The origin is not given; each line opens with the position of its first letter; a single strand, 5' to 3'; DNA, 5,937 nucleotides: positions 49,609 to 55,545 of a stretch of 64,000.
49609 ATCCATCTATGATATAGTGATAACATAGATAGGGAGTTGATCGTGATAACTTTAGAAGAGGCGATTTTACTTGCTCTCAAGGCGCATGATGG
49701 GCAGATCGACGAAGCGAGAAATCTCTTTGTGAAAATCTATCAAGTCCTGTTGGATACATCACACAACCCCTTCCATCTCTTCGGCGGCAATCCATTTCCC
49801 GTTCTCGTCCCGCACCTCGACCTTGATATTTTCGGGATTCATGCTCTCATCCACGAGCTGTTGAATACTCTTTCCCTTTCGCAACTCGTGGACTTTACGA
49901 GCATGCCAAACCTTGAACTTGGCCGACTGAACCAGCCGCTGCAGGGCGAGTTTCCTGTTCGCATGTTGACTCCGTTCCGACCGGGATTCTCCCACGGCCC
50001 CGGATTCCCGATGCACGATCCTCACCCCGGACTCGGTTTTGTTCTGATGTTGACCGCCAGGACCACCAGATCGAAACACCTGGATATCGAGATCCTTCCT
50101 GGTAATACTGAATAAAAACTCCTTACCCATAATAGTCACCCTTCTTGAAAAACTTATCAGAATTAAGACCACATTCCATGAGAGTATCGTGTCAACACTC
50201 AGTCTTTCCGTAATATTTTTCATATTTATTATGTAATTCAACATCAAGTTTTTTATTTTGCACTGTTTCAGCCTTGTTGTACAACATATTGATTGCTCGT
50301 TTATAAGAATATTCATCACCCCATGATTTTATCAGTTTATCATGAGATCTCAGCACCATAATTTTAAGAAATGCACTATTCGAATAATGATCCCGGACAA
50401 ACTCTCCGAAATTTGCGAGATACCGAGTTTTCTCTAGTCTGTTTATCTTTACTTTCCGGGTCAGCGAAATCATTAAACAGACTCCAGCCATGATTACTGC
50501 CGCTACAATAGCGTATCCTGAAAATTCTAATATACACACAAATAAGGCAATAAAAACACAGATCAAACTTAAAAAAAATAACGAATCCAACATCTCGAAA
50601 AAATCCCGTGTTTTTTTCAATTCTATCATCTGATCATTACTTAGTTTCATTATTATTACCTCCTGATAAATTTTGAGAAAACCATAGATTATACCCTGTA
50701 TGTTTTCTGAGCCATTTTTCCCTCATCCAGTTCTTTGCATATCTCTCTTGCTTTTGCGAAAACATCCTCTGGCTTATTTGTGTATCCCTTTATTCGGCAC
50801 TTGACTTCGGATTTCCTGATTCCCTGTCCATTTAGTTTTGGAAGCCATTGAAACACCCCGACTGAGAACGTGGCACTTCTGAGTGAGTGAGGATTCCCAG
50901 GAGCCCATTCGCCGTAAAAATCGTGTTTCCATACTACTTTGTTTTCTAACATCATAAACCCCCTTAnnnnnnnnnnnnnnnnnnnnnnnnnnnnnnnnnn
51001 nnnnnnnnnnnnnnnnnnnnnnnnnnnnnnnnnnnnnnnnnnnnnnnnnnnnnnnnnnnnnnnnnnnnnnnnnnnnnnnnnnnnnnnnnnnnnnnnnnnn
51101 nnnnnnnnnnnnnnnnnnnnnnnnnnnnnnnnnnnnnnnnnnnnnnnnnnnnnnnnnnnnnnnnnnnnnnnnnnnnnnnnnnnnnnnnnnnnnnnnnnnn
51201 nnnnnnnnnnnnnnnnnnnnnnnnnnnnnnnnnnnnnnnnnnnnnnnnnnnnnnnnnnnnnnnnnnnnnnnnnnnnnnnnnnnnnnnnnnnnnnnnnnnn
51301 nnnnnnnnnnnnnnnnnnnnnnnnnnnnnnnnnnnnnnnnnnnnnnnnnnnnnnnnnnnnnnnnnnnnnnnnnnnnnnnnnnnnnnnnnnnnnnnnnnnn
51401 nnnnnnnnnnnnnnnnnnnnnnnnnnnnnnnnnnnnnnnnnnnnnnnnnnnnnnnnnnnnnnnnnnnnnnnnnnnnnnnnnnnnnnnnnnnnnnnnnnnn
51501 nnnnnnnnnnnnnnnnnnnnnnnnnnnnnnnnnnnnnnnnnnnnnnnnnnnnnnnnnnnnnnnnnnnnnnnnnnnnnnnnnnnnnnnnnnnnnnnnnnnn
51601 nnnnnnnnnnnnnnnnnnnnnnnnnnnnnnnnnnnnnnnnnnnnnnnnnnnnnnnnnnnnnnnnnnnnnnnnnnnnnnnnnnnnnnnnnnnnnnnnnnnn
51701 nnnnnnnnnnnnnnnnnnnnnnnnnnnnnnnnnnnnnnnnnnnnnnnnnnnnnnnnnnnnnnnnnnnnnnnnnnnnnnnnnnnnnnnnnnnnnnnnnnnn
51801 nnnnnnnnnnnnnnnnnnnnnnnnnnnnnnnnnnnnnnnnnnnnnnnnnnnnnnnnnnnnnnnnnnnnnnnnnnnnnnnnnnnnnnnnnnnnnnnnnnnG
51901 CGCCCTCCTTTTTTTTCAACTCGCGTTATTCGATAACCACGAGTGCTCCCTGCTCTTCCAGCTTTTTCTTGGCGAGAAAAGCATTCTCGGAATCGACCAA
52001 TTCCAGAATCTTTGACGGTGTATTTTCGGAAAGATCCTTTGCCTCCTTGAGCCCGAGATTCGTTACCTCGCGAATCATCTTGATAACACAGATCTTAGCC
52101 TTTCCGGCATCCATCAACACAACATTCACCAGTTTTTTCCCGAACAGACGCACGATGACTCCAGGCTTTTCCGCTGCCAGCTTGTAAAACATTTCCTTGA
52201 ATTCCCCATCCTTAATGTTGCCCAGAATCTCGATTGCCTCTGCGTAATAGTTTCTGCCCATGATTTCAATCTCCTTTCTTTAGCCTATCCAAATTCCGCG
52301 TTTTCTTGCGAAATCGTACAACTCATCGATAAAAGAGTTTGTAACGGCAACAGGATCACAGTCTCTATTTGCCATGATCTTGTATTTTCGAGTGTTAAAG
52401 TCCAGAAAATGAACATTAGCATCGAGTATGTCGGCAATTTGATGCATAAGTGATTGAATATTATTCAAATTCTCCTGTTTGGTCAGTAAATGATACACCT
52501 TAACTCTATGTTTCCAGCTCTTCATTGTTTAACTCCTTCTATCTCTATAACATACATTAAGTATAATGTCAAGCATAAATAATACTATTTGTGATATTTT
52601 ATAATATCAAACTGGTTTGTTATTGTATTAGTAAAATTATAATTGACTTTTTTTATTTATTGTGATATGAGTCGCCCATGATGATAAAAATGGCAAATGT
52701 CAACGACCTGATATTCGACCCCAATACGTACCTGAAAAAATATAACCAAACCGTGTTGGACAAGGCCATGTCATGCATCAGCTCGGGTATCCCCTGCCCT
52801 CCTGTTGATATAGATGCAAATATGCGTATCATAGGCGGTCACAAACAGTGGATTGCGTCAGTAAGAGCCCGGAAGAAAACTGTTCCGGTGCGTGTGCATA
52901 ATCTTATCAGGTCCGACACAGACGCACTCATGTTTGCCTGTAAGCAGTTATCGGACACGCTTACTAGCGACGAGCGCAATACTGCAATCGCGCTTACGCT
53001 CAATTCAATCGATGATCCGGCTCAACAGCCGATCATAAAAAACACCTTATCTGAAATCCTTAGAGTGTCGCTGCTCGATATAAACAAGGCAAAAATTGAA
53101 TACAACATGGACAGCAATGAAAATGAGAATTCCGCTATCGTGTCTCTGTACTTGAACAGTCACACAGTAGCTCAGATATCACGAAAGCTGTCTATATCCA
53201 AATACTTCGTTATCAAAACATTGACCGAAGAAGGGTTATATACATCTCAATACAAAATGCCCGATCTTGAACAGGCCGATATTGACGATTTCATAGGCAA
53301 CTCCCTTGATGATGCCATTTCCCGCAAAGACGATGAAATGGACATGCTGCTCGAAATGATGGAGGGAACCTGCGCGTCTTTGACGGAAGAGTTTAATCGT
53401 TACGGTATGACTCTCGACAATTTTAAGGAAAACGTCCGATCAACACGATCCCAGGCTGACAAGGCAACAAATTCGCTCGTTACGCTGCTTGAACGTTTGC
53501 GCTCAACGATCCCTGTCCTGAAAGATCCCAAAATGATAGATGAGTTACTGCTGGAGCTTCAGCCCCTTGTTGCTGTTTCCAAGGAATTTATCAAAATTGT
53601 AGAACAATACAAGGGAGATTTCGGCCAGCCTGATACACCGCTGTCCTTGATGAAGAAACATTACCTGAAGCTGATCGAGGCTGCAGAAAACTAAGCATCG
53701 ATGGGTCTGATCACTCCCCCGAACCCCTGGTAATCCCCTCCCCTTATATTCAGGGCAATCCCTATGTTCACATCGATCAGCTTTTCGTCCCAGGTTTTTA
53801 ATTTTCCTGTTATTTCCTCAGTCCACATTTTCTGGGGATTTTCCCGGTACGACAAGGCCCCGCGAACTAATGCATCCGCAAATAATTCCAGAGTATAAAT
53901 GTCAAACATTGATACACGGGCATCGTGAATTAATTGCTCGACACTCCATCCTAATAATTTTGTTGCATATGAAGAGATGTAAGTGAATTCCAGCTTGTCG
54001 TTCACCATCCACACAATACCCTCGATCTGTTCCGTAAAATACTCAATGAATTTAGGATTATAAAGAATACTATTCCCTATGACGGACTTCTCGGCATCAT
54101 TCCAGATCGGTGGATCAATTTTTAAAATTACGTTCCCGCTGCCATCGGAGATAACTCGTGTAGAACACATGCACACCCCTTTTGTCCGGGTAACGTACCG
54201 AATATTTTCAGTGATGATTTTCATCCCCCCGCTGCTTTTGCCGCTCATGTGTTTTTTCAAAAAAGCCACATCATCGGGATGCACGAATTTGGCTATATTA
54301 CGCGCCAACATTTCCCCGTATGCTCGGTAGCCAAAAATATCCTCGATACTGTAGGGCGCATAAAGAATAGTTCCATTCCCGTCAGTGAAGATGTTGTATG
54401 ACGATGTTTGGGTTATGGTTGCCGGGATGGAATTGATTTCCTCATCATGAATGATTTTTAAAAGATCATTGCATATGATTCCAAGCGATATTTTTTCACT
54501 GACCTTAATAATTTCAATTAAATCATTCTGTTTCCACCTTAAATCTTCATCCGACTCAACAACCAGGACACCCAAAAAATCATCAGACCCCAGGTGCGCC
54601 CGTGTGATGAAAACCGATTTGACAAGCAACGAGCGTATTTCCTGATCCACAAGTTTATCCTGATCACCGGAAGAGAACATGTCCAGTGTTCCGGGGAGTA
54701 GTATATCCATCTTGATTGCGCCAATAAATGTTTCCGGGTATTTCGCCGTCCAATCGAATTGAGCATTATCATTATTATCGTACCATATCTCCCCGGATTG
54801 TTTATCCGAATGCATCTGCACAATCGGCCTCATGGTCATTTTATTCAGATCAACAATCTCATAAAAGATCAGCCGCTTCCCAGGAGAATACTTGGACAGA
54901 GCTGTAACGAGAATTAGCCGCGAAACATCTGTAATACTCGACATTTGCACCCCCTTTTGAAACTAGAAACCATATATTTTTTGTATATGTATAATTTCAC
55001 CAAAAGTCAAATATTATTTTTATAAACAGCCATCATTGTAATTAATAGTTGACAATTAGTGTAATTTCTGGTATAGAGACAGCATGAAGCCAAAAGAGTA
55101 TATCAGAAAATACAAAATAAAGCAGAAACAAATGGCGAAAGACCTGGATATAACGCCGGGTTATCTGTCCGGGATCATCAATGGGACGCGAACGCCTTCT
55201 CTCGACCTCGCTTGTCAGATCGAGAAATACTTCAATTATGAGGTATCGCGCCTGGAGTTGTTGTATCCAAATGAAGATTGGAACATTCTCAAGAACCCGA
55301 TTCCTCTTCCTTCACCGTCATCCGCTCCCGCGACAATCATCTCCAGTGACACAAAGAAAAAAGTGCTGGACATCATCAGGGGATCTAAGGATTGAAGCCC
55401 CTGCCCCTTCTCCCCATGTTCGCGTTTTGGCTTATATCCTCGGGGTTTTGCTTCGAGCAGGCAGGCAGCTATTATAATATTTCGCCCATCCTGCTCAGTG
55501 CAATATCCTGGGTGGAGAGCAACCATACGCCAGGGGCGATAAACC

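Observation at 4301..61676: A conserved ~45-bp upstream element at 10 loci (≥11 copies) looks like an element-specific, activator-dependent promoter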

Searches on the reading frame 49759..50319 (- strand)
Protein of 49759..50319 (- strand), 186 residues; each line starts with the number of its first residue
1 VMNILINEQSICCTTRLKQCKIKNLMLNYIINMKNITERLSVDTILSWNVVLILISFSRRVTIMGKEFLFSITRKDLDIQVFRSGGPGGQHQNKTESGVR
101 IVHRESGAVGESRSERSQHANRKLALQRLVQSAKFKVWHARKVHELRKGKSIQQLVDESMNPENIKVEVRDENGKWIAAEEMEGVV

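Call 74: search_protein_families(library=pfam, proteins=[window:49759-50319:-], max_evalue=0.01)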
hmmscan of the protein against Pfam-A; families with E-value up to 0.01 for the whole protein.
window:49759-50319:- (186 aa): 1 family
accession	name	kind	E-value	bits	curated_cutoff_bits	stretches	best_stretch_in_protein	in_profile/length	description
PF00472.26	RF-1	-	5.6e-21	75.1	35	1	70-148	5-85/116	RF-1 domain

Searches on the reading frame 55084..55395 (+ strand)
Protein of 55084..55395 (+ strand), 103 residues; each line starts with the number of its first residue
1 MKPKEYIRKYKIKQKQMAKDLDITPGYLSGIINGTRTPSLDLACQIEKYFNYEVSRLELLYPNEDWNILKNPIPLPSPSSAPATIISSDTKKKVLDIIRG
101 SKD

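Call 18: search_protein_families(library=pfam, proteins=[window:55084-55395:+], max_evalue=0.01)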
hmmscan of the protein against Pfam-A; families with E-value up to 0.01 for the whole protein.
window:55084-55395:+ (103 aa): 4 families
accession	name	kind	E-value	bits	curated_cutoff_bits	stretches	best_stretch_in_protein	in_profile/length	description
PF01381.28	HTH_3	-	4.4e-11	43.1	23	1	4-55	2-53/55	Helix-turn-helix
PF12844.13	HTH_19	-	1.3e-06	28.6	30.2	1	4-52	5-53/64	Helix-turn-helix domain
PF13443.12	HTH_26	-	0.0061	17.2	22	1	5-41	4-41/63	Cro/C1-type HTH DNA-binding domain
PF15943.11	YdaS_toxin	-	0.0093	16.2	30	0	14-66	11-62/65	Bacterial toxin YdaS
